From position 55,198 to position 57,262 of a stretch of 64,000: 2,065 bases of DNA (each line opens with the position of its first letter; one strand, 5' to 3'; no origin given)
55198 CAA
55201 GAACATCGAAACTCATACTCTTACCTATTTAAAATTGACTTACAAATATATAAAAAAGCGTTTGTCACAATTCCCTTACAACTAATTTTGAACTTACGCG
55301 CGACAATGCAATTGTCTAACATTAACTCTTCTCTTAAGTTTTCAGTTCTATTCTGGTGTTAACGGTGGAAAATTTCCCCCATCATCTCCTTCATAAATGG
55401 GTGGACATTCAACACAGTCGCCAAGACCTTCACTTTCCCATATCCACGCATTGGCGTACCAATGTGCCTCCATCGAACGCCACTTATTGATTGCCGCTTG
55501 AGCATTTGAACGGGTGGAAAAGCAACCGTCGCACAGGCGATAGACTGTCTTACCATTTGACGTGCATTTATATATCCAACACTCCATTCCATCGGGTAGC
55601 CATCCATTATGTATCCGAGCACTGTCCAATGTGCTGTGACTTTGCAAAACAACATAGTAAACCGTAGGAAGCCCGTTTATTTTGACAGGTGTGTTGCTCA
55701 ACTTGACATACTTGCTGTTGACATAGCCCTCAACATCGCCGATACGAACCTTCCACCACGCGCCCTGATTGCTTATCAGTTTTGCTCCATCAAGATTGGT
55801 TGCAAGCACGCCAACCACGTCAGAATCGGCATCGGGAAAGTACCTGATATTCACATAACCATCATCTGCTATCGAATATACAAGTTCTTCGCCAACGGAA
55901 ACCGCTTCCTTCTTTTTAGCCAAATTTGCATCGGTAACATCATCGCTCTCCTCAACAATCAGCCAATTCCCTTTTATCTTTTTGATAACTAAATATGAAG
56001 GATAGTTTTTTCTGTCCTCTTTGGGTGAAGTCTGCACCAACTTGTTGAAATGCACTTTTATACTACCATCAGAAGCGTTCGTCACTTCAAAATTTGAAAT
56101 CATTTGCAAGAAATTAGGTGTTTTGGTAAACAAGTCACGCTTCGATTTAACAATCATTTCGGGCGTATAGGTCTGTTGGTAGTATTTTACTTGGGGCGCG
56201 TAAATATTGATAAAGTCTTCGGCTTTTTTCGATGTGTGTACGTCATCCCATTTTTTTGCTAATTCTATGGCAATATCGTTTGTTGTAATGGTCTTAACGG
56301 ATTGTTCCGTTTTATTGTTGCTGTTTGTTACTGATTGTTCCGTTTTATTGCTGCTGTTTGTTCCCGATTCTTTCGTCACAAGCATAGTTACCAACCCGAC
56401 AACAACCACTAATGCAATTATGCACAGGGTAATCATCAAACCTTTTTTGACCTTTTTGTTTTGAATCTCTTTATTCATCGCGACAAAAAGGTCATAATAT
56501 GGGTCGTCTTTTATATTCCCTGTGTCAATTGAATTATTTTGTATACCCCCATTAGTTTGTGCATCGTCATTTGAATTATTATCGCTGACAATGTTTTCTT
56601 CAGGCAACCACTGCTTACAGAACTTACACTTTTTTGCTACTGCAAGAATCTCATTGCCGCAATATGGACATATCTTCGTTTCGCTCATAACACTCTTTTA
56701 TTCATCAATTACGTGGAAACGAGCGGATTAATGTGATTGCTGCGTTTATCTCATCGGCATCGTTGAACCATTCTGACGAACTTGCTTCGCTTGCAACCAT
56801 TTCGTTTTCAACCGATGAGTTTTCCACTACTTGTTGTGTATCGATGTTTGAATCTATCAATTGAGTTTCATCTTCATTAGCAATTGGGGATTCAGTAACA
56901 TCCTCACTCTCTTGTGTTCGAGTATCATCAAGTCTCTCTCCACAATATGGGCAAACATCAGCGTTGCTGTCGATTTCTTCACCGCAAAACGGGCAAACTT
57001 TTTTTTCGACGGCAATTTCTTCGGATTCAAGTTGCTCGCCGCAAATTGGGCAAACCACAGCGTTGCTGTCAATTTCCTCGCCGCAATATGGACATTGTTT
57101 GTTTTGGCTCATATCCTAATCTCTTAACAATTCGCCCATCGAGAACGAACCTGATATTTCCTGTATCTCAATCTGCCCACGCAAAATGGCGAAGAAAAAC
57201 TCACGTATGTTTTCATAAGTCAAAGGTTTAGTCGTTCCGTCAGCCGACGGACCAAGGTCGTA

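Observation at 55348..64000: Operon of at least 8 genes for zinc-ribbon, SPFH, bactofilin-like and coiled-coil membrane proteins with no recognisable enzyme: candidate undescribed envelope/membrane-scaffold system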

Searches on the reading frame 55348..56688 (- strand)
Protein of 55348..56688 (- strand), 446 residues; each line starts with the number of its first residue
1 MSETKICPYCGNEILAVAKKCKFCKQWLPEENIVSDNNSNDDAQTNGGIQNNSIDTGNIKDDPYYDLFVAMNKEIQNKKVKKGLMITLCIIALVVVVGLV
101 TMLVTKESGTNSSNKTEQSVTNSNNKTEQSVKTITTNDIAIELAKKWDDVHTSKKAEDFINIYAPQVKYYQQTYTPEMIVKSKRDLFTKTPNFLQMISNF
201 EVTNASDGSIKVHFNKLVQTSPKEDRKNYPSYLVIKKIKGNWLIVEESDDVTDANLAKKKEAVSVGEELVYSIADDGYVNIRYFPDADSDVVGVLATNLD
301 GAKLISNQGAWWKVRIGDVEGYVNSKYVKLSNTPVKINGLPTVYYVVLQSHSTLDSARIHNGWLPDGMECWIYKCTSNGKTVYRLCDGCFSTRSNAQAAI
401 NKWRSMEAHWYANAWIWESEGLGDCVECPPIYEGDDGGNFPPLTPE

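Call 4: search_protein_families(library=pfam, proteins=[window:55348-56688:-], max_evalue=1)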
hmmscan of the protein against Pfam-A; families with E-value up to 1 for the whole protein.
window:55348-56688:- (446 aa): 8 families
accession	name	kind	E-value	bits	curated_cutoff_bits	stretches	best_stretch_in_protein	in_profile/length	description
PF08239.17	SH3_3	-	2.2e-07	31.4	27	1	278-329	2-54/54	Bacterial SH3 domain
PF05036.18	SPOR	-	0.003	18.3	21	0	376-402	37-63/76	SPOR domain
PF13240.11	Zn_Ribbon_1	-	0.0083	16.3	25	1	7-24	2-19/23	zinc-ribbon domain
PF10717.14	ODV-E18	-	0.078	13.3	28.1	1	87-116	27-57/87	Occlusion-derived virus envelope protein ODV-E18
PF16118.10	DUF4834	-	0.12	13.8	27.8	1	85-142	11-68/99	Domain of unknown function (DUF4834)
PF13965.12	SID-1_RNA_chan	-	0.12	11.4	28.7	1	67-174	102-212/594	dsRNA-gated channel SID-1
PF13248.11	Zn_ribbon_3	-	0.31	11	27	1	4-22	2-20/26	zinc-ribbon domain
PF20187.3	DUF6550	-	0.47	11.1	27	1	78-139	6-62/190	Family of unknown function (DUF6550)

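Call 5: search_protein_families(library=padloc, proteins=[window:55348-56688:-], max_evalue=1)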
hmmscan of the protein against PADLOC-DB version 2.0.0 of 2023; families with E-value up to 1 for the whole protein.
window:55348-56688:- (446 aa): 1 family
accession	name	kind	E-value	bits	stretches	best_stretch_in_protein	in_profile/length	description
PDLC01336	Csx1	-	0.018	13.4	1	119-184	38-100/123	CAS-III; associated_signaling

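Call 6: search_protein_families(library=ncbifam, proteins=[window:55348-56688:-], max_evalue=1)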
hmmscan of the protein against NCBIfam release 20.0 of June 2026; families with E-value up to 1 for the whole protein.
window:55348-56688:- (446 aa): 7 families
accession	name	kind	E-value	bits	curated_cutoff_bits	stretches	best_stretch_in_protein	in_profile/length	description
NF042931.1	SAG1386_EF1546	equivalog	0.00055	20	80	1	76-137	22-84/158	SAG1386/EF1546 family surface-associated protein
NF051431.1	Rv0361_Cterm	subfamily_domain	0.0064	16.7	37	1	81-125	2-48/140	Rv0361 family membrane protein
NF006283.1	PRK08455.1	equivalog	0.026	14.2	187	1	73-130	8-67/182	flagellar basal body-associated protein FliL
NF050010.1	Zn_HExGHH_YpfJ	equivalog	0.044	13.4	250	1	79-173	22-115/285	KPN_02809 family neutral zinc metallopeptidase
NF004285.1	PRK05696.1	equivalog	0.045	13.5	179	1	74-129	10-67/171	flagellar basal body-associated protein FliL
NF045890.1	conj_pls20_p028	equivalog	0.31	9.9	150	1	74-173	84-181/377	pLS20_p028 family conjugation system transmembrane protein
NF049953.1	ribbon_DG_selen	exception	0.33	10.9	130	1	3-32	4-33/172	zinc ribbon-containing (seleno)protein DG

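Call 7: search_protein_families(library=phrogs, proteins=[window:55348-56688:-], max_evalue=0.1)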
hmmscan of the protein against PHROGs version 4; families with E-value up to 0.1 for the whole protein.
window:55348-56688:- (446 aa): 8 families
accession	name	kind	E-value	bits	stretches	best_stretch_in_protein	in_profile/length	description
phrog_8436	-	unknown function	6.9e-06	27.1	1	3-39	62-99/110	-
phrog_8032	-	unknown function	0.0014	19.8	1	3-76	72-144/173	-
phrog_1026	-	lysis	0.02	16.1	1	86-147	9-81/85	Rz-like spanin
phrog_13056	-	unknown function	0.028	15.7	1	80-146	39-103/137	-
phrog_31111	-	unknown function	0.034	13.8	1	267-327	232-293/391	-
phrog_5975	-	unknown function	0.036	14.8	1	69-141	3-77/182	-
phrog_4980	-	moron, auxiliary metabolic gene and host takeover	0.048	14.6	1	72-146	11-94/181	superinfection exclusion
phrog_36758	-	unknown function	0.09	13.4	0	79-104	11-37/41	-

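Call 85: search_solved_structures(query=window:55348-56688:-, max_evalue=1)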
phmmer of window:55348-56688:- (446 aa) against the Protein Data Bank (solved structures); distinct sequences matched with E-value up to 1: 33.
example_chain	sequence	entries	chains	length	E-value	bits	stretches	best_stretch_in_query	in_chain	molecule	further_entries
2krs_A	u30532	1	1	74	0.029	16.6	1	277-332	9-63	Probable enterotoxin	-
1qkw_A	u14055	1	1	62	0.047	15.9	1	305-329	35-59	ALPHA II SPECTRIN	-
5ihn_A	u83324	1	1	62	0.047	15.9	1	305-329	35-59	Spectrin alpha chain, non-erythrocytic 1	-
1hd3_A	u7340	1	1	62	0.089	14.9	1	305-329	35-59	SPECTRIN ALPHA CHAIN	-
2kt8_A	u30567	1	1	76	0.16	14.1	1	278-329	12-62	Probable surface protein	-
2lfv_A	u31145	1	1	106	0.17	14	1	332-402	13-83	Protein damX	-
1tuc_A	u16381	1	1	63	0.2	13.8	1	306-331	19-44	ALPHA-SPECTRIN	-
2ekh_A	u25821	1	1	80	0.22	13.7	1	303-332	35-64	SH3 and PX domain-containing protein 2A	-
3i9q_A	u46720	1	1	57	0.22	13.6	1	304-329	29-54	Spectrin alpha chain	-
2cdt_A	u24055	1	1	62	0.23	13.6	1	305-329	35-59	SPECTRIN ALPHA CHAIN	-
3m0p_A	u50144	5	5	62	0.26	13.4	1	304-329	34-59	Spectrin alpha chain, brain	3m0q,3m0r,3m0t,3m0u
3m0s_A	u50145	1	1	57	0.26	13.4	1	305-329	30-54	Spectrin alpha chain, brain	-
2kxd_A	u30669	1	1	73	0.27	13.3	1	306-331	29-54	11-mer peptide,Spectrin alpha chain, non-erythrocytic 1,Spectrin alpha chain, non-erythroc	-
3thk_A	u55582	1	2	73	0.28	13.3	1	305-330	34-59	Spectrin alpha chain, brain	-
2jmc_A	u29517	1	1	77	0.28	13.3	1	306-332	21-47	Spectrin alpha chain, brain and P41 peptide chimera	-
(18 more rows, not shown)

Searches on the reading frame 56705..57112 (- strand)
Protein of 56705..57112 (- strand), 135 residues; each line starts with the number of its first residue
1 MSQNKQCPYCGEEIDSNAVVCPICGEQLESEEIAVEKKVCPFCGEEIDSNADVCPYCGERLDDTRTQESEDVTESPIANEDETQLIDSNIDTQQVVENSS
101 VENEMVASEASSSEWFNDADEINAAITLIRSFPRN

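Call 4: search_protein_families(library=pfam, proteins=[window:56705-57112:-], max_evalue=1)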
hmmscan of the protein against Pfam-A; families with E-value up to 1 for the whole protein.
window:56705-57112:- (135 aa): 87 families (the best 25 are shown)
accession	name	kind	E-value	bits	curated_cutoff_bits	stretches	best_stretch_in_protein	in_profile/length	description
PF13248.11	Zn_ribbon_3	-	9.3e-14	50.8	27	2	4-27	2-25/26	zinc-ribbon domain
PF13240.11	Zn_Ribbon_1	-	2.4e-13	49.8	25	2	40-60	2-22/23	zinc-ribbon domain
PF24460.1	DUF7575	-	1.4e-11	44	28.5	2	37-62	3-28/28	Domain of unknown function (DUF7575)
PF12773.13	DZR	-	1.8e-11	44.4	27.3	1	7-58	1-45/45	Double zinc ribbon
PF24333.1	DUF7501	-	3.8e-08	33.8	27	3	36-50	9-23/58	Family of unknown function (DUF7501)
PF05605.18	zf-Di19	-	1.9e-07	31.6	27.5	2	15-30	28-43/54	Drought induced 19 protein (Di19), zinc-binding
PF14446.12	Prok-RING_1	-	5.9e-07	29.8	29.1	2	3-25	3-27/54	Prokaryotic RING finger family 1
PF18912.6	DZR_2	-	9.5e-07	29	27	2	6-57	9-55/56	Double zinc ribbon domain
PF10571.15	UPF0547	-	2.4e-06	28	29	2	38-58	1-21/26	Uncharacterised protein family UPF0547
PF24463.1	DUF7577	-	3.2e-06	27.1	28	2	6-29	4-27/27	Domain of unknown function (DUF7577)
PF14149.11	YhfH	-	3.6e-06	27.2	27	2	36-51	12-27/37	YhfH-like protein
PF25207.1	DUF7837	-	1.6e-05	25.2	27.8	0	6-19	7-20/47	Domain of unknown function (DUF7837)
PF17032.10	Zn_ribbon_15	-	1.8e-05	25.9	28.9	2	18-58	37-73/73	zinc-ribbon family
PF14255.11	Cys_rich_CPXG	-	2.2e-05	24.7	25.2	1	6-15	2-11/52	Cysteine-rich CPXCG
PF07191.17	Zn_ribbon_6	-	3.8e-05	24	25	2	20-63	2-41/67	Double zinc ribbon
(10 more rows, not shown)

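Call 5: search_protein_families(library=padloc, proteins=[window:56705-57112:-], max_evalue=1)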
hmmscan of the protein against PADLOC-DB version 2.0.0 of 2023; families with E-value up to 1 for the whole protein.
window:56705-57112:- (135 aa): 13 families
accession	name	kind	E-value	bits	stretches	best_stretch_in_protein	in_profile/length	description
PDLC03862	LmuB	-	0.0018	14.7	2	36-109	329-401/643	-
PDLC03863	LmuB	-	0.0054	13.5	1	52-126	318-392/610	-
PDLC03672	HEase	-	0.008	14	2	4-25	115-136/199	homing endonuclease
PDLC04447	PDC-M14A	-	0.01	14.2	1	53-104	45-99/152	-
PDLC00332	PtuB1|PtuB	-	0.027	12.3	0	2-17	45-60/212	Unknown function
PDLC03859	LmuB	-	0.19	8.8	0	31-92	327-392/611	-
PDLC02575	DrmA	-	0.28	6.9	0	36-53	266-283/837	DrmA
PDLC03582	REase_II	-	0.29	8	0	38-62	131-155/521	Type II restriction enzyme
PDLC04892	PDC-S06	-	0.51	6.5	1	45-98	361-413/843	-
PDLC04898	PDC-S06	-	0.52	6.5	0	36-94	284-343/752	-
PDLC04897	PDC-S06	-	0.61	6.5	1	44-127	240-322/727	-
PDLC03864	LmuB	-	0.68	6.4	1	19-103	364-446/657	-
PDLC00314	PtuB1|PtuB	-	0.75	7.9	0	50-119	45-109/156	Unknown function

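Call 6: search_protein_families(library=ncbifam, proteins=[window:56705-57112:-], max_evalue=1)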
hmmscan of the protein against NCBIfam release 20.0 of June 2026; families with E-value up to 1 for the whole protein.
window:56705-57112:- (135 aa): 35 families (the best 25 are shown)
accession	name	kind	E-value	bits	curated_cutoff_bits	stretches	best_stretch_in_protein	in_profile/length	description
NF053815.1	teico_TcaA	equivalog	2.7e-07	29.8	550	2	38-80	2-44/463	membrane-associated protein TcaA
TIGR03655.1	anti_R_Lar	subfamily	1.5e-05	25.2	39.6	1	38-46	2-10/55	Lar family restriction alleviation protein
NF001605.0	PRK00398.1-2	equivalog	2.8e-05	23.9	63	1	40-60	4-27/43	DNA-directed RNA polymerase subunit P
TIGR02300.1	FYDLN_acid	hypoth_equivalog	6.1e-05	23.5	41.65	2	37-104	9-77/129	TIGR02300 family protein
NF041910.1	HVO_0416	equivalog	6.8e-05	22.7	80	2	4-25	34-55/58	HVO_0416 family zinc finger protein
TIGR03831.1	YgiT_finger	domain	0.00058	20.1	20.2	0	51-60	32-41/46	YgiT-type zinc finger protein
NF041913.1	HVO_2142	equivalog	0.0013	18.5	90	0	34-47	8-21/48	HVO_2142 family zinc finger protein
NF049953.1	ribbon_DG_selen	exception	0.0016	18.4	130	2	36-64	4-32/172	zinc ribbon-containing (seleno)protein DG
TIGR00201.1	comF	subfamily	0.0022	18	233.55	1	40-65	1-26/190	ComF family protein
NF033497.1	rubre_like_arch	subfamily_domain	0.0024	17.5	32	2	7-29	3-27/34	rubrerythrin-like domain-containing protein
NF003035.0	PRK03922.1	subfamily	0.011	15.6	125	0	30-49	41-60/128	hypothetical protein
NF041914.1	HVO_2523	equivalog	0.014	15.3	60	0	6-14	2-10/33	HVO_2523 family zinc finger protein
TIGR03847.1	TIGR03847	subfamily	0.022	14.5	117.25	1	33-55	152-174/177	conserved hypothetical protein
NF009030.0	PRK12366.1-1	equivalog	0.035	12.5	1147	2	38-65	679-708/796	replication factor A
NF001669.0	PRK00432.1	equivalog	0.04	13.9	54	1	28-45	17-34/58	30S ribosomal protein S27ae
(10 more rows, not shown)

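Call 7: search_protein_families(library=phrogs, proteins=[window:56705-57112:-], max_evalue=0.1)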
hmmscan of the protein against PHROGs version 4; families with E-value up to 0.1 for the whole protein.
window:56705-57112:- (135 aa): 50 families (the best 25 are shown)
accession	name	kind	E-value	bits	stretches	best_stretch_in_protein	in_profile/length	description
phrog_8436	-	unknown function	4.5e-13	50.2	2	3-32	62-91/110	-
phrog_8032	-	unknown function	4.9e-11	44.1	2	37-123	73-159/173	-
phrog_32168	-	unknown function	6.1e-09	37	2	37-78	2-43/63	-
phrog_6586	-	unknown function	9.5e-09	36.2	2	6-32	5-31/129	-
phrog_9700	-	unknown function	1.6e-08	34.9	2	35-74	4-43/483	-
phrog_4852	-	unknown function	1e-07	32.8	2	35-97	11-78/194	-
phrog_10714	-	unknown function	2.1e-07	32.1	2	33-66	69-104/109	-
phrog_2546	-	unknown function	4.5e-07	31.2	2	39-101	2-59/180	-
phrog_4030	-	unknown function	6.4e-07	30.5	0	38-48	68-78/85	-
phrog_6504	-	unknown function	8.7e-06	26.9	0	53-71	9-27/61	-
phrog_38469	-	unknown function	9.6e-06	26.5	1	4-61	213-263/272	-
phrog_6422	-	moron, auxiliary metabolic gene and host takeover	1.1e-05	26.8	1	14-52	3-45/120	Lar-like restriction alleviation protein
phrog_16989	-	moron, auxiliary metabolic gene and host takeover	1.3e-05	26.2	2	37-78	6-46/122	membrane protein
phrog_23817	-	unknown function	1.6e-05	25.9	1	1-30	2-31/110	-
phrog_7033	-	unknown function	1.8e-05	25.8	0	54-74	86-107/197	-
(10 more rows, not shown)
